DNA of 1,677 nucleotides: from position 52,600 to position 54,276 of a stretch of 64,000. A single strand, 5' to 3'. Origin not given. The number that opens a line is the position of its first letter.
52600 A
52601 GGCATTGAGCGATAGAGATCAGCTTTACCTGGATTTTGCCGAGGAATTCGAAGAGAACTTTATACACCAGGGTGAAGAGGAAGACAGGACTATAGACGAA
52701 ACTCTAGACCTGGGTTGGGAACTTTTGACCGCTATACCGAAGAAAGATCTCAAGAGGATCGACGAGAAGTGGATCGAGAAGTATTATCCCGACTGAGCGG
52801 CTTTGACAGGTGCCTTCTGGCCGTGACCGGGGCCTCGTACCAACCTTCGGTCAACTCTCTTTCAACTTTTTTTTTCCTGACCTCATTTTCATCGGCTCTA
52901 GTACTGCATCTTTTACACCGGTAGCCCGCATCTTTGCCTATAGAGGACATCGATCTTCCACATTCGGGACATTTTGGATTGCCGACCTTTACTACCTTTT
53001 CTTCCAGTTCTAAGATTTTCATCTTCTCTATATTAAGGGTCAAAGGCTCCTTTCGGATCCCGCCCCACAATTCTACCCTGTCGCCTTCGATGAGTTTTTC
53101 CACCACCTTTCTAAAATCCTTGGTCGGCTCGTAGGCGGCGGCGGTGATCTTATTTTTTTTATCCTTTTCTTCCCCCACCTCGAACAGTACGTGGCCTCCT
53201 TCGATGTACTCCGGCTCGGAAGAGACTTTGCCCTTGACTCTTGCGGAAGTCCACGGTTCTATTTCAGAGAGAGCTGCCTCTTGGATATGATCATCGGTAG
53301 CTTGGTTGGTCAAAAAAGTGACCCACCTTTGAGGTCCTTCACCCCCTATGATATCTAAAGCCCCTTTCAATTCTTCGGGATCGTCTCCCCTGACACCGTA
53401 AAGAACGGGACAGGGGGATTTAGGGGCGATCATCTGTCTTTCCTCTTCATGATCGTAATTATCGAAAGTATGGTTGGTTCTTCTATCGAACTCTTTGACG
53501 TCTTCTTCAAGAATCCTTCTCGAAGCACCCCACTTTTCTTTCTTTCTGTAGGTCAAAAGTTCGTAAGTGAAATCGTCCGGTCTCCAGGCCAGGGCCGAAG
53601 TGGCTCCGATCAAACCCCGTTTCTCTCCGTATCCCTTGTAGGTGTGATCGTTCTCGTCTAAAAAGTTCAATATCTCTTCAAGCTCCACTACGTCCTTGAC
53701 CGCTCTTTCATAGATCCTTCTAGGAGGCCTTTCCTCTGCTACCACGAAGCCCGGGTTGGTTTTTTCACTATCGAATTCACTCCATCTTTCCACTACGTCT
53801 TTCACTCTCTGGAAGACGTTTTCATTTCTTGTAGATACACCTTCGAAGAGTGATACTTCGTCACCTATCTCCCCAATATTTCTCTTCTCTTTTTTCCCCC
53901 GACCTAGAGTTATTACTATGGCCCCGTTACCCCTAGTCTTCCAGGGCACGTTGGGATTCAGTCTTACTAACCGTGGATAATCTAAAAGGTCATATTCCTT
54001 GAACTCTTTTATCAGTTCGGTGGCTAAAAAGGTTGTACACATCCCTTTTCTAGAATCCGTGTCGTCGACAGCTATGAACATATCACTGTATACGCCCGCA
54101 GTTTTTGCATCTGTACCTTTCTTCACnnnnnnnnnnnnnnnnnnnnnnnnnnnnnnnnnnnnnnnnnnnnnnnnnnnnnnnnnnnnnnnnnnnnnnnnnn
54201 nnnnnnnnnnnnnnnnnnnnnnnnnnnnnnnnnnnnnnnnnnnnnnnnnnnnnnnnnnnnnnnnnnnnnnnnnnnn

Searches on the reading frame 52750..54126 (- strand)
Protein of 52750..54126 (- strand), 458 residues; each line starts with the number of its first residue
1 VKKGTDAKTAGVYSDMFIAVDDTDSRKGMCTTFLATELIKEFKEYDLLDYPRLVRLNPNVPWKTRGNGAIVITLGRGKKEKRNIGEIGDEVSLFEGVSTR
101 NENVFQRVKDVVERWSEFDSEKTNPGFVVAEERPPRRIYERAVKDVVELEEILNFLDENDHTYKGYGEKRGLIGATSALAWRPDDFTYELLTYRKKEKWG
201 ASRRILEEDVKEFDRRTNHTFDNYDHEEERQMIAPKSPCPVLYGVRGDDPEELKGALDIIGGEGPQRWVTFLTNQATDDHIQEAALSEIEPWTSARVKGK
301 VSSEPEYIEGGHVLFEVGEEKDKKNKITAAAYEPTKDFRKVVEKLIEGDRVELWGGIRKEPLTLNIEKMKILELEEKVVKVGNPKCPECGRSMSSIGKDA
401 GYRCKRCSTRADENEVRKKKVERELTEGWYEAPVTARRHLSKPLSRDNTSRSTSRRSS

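Call 27: search_protein_families(library=pfam, proteins=[window:52750-54126:-], max_evalue=0.0001)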
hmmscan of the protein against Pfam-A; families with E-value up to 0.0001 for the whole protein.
window:52750-54126:- (458 aa): 3 families
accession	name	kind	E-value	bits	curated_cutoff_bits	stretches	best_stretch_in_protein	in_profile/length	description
PF22641.2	TiaS_TCKD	-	5.7e-47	160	27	1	17-163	1-151/156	TiaS TCKD domain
PF08489.16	TiaS_FLD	-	8e-36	123.1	21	1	170-280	2-116/116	TiaS FLD domain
PF23783.1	Zn_ribbon_TiaS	-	1e-13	51.2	27.3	1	383-425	1-41/41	TiaS C-terminal zinc ribbon domain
